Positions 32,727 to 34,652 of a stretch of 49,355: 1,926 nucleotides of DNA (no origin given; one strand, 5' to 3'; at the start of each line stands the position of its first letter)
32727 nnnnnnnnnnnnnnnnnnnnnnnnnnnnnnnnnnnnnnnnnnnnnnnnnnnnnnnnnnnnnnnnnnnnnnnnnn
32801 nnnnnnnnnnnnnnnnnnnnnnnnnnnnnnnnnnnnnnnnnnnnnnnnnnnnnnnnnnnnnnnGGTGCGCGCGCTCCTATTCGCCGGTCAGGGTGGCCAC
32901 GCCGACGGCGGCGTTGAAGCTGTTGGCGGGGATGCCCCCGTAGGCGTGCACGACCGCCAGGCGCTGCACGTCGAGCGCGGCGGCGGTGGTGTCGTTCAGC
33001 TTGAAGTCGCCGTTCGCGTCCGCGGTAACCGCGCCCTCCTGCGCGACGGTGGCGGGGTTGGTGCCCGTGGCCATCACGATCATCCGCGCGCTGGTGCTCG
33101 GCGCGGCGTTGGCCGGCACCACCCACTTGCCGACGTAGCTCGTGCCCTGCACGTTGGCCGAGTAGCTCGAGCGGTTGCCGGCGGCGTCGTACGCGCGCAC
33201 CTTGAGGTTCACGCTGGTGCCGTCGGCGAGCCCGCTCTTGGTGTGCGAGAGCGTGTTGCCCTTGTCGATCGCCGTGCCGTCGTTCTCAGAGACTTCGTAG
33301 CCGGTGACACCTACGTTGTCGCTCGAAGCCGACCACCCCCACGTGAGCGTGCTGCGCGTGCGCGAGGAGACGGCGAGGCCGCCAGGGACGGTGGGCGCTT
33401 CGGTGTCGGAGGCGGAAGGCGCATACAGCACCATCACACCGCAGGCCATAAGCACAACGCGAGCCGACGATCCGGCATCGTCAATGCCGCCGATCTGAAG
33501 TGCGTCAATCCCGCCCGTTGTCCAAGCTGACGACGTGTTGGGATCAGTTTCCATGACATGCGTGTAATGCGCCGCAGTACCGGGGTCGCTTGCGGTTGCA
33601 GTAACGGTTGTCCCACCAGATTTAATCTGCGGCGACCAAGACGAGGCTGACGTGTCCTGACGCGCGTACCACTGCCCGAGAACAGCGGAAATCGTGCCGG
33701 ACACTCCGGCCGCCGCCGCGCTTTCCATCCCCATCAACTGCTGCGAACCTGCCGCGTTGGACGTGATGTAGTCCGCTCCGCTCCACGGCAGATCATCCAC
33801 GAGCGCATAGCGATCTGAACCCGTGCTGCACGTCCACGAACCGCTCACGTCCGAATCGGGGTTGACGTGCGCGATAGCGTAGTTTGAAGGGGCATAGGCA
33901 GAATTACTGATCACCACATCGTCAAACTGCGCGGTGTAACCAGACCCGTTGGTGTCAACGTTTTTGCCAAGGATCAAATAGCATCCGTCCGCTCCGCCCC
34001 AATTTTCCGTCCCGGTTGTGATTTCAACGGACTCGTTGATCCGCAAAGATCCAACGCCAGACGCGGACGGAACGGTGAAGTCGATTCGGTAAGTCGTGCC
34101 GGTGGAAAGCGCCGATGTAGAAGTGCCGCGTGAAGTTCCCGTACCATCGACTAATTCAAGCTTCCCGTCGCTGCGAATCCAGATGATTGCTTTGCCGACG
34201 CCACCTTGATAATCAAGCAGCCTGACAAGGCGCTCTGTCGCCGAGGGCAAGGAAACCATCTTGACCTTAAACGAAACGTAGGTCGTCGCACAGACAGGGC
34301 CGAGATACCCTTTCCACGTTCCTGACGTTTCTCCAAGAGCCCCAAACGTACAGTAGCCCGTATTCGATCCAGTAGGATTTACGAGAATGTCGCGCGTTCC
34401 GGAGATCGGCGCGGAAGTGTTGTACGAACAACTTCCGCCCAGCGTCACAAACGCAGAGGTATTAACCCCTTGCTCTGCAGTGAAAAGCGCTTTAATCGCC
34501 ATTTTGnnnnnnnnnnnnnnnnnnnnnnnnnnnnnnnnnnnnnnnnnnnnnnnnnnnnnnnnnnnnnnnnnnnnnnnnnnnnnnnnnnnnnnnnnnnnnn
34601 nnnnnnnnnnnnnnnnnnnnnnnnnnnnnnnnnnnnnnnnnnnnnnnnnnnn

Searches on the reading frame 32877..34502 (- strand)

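Call 9: search_protein_families(library=phrogs, proteins=[window:32877-34502:-], max_evalue=0.001)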
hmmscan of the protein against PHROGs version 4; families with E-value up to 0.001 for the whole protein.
window:32877-34502:- (541 aa): 2 families
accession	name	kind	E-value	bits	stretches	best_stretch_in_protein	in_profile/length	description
phrog_6813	-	unknown function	5.1e-16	59.1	1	360-450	599-688/907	-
phrog_1696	-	tail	7.1e-10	37.6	1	340-452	188-296/2079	major tail protein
